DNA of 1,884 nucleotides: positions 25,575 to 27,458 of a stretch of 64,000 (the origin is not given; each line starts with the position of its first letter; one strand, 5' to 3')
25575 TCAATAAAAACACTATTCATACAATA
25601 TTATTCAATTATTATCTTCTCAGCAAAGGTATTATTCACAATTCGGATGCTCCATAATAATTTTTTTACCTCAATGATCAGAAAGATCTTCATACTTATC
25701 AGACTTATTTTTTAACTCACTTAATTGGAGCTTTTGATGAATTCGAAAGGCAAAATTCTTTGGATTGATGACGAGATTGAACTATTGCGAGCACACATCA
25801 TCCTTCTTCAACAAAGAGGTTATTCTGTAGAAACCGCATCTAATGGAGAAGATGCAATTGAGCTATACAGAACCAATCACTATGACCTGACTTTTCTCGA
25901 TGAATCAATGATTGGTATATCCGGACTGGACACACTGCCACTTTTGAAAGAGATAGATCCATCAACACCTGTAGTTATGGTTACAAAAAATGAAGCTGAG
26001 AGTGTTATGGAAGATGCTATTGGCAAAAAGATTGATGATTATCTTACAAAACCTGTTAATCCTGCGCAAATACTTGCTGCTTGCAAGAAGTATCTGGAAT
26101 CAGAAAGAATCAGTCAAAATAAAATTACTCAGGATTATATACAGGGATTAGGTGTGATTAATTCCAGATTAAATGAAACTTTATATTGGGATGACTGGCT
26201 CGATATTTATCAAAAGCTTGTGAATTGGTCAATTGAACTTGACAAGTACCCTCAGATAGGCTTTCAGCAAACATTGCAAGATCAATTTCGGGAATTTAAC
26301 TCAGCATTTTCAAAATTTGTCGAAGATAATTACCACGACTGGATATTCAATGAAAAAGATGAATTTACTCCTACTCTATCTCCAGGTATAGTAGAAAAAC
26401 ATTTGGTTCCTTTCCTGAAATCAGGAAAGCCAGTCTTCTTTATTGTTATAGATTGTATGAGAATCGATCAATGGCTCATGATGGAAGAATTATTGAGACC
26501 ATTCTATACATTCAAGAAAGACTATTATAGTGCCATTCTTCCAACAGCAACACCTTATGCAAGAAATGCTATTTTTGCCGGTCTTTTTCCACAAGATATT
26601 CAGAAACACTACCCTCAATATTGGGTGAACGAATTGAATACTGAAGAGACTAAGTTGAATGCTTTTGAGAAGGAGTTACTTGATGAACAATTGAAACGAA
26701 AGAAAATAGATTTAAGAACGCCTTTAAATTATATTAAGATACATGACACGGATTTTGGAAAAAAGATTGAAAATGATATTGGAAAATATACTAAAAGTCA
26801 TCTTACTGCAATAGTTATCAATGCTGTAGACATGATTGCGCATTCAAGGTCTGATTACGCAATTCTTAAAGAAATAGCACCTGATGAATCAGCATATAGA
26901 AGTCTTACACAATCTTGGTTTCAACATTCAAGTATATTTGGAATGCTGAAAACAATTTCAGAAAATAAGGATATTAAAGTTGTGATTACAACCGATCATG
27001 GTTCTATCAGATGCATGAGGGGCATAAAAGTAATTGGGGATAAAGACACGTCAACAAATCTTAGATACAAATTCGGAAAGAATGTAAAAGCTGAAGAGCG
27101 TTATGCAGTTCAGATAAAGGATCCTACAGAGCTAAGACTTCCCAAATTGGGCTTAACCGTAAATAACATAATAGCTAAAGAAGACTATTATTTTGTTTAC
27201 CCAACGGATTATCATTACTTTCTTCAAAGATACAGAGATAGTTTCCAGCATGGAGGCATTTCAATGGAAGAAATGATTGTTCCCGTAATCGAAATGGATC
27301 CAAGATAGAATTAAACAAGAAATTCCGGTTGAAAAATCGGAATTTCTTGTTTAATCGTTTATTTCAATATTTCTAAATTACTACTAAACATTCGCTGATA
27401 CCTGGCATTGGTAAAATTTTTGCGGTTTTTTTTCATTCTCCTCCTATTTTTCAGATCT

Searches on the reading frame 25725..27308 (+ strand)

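Call 3: search_protein_families(library=pfam, proteins=[window:25725-27308:+], max_evalue=0.01)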
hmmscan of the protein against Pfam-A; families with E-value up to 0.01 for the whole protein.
window:25725-27308:+ (527 aa): 2 families
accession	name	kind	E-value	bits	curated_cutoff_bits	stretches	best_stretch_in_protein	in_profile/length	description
PF00072.30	Response_reg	-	7.1e-25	87.8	30.2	1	11-120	1-110/111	Response regulator receiver domain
PF08665.17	PglZ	-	1.6e-21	77.6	25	1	237-431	3-176/179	PglZ domain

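Call 4: search_protein_families(library=ncbifam, proteins=[window:25725-27308:+], max_evalue=0.01)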
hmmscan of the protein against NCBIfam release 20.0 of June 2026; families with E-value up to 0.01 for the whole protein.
window:25725-27308:+ (527 aa): 92 families (the best 25 are shown)
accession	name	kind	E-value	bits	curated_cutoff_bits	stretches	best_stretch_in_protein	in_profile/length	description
NF052313.1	T9SS_RR_PorX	equivalog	3.3e-207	689.3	300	1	10-527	2-513/513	T9SS response regulator signal transducer PorX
NF033449.0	BREX_PglZ_3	exception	1.4e-29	102.9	250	1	109-524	253-641/642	BREX-3 system phosphatase PglZ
NF047793.1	ResRegPgtA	equivalog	5.1e-19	68.4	650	1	6-135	3-134/414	two-component system response regulator PgtA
NF007935.0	PRK10651.1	equivalog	1.7e-13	50.2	250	1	6-136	4-136/216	two-component system response regulator NarL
NF007005.1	PRK09468.1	equivalog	2.1e-13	50.3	331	1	8-124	3-119/237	osmolarity response regulator transcription factor OmpR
NF053854.1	RespRegPhoBBctds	equivalog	3.1e-13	49.6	270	1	11-133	1-124/225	two-component system response regulator PhoB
NF033117.2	vanR_ACDEGLN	exception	5e-13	49.2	350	1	11-127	1-116/226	VanR-ABDEGLN family response regulator transcription factor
NF008199.0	PRK10955.1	equivalog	7.2e-13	49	341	1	10-137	3-128/232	envelope stress response regulator transcription factor CpxR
NF053512.1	nitric_RR_NosR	exception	9.5e-13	47.9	400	1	11-133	1-124/422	response regulator c-di-GMP phosphodiesterase, NosR family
NF008318.0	PRK11107.1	equivalog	9.5e-13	47.1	890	1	10-139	669-800/920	two-component sensor histidine kinase BarA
NF045991.1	RespRegCtrARhodob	equivalog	1.1e-12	48.2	350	1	10-124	2-116/224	response regulator transcription factor CtrA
NF041367.1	CheY_Halo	equivalog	1.2e-12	48.2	200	1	19-121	8-111/114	chemotaxis protein CheY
NF008296.0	PRK11083.1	equivalog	1.3e-12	47.6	273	1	8-160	3-153/228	two-component system response regulator CreB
NF041734.1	resp_reg_RppA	equivalog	1.6e-12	47.3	250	1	10-122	2-116/229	two-component system response regulator RppA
NF040689.1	MtrAB_MtrA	equivalog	2.2e-12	46.8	300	1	11-130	1-119/219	MtrAB system response regulator MtrA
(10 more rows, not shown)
